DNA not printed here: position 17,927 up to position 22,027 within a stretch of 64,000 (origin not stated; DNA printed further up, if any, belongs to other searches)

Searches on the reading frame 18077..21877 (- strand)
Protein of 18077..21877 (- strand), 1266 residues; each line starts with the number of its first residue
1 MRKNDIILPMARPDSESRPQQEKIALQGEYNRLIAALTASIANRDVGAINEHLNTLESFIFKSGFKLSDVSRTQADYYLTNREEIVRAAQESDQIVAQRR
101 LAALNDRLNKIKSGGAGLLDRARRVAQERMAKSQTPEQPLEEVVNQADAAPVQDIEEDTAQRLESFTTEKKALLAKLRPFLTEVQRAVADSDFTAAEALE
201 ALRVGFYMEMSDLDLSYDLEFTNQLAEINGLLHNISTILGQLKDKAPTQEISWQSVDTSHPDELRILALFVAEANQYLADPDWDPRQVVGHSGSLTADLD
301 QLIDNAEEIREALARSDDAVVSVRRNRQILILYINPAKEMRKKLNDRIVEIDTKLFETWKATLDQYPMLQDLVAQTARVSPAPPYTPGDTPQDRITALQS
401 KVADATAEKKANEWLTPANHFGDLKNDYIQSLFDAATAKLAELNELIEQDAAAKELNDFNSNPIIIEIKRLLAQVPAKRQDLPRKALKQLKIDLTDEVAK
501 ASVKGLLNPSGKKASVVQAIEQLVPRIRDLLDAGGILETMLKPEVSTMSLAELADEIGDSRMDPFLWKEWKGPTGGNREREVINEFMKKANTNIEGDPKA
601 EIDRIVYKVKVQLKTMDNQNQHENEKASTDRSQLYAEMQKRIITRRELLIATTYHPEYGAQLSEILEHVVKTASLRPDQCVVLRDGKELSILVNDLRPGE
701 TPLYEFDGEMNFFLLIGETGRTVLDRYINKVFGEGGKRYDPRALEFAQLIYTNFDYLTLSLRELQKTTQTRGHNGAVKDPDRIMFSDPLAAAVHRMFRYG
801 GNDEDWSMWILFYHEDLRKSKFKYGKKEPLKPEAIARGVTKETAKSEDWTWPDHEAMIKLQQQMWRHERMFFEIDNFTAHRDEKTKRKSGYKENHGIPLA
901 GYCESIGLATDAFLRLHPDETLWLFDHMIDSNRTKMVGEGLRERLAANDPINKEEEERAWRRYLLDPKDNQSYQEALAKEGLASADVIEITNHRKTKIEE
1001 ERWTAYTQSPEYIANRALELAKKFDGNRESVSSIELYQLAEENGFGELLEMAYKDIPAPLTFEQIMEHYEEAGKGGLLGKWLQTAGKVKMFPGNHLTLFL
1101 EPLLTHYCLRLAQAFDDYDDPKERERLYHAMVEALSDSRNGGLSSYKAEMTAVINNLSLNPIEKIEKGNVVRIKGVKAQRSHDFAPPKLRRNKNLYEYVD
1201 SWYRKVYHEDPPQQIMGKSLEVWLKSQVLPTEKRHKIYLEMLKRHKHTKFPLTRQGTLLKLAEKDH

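Call 4: search_protein_families(library=pfam, proteins=[window:18077-21877:-], max_evalue=0.01)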
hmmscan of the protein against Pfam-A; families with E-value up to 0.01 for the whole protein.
window:18077-21877:- (1266 aa): 1 family
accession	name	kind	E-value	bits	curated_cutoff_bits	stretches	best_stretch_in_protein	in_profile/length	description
PF04091.18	Sec15_C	-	0.0029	17.4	28.3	0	411-522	169-279/348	Exocyst complex subunit Sec15 C-terminal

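Call 35: search_protein_families(library=ncbifam, proteins=[window:18077-21877:-], max_evalue=0.1)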
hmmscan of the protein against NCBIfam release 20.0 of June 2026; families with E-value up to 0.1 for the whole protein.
window:18077-21877:- (1266 aa): 1 family
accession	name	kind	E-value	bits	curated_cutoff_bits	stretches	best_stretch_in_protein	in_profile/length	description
NF002704.0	PRK02507.1-2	equivalog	0.07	12.2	570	0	441-508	222-290/410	proton extrusion protein PcxA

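Call 60: search_protein_families(library=phrogs, proteins=[window:18077-21877:-], max_evalue=0.01)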
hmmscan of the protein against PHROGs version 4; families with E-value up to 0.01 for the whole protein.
window:18077-21877:- (1266 aa): 0 families
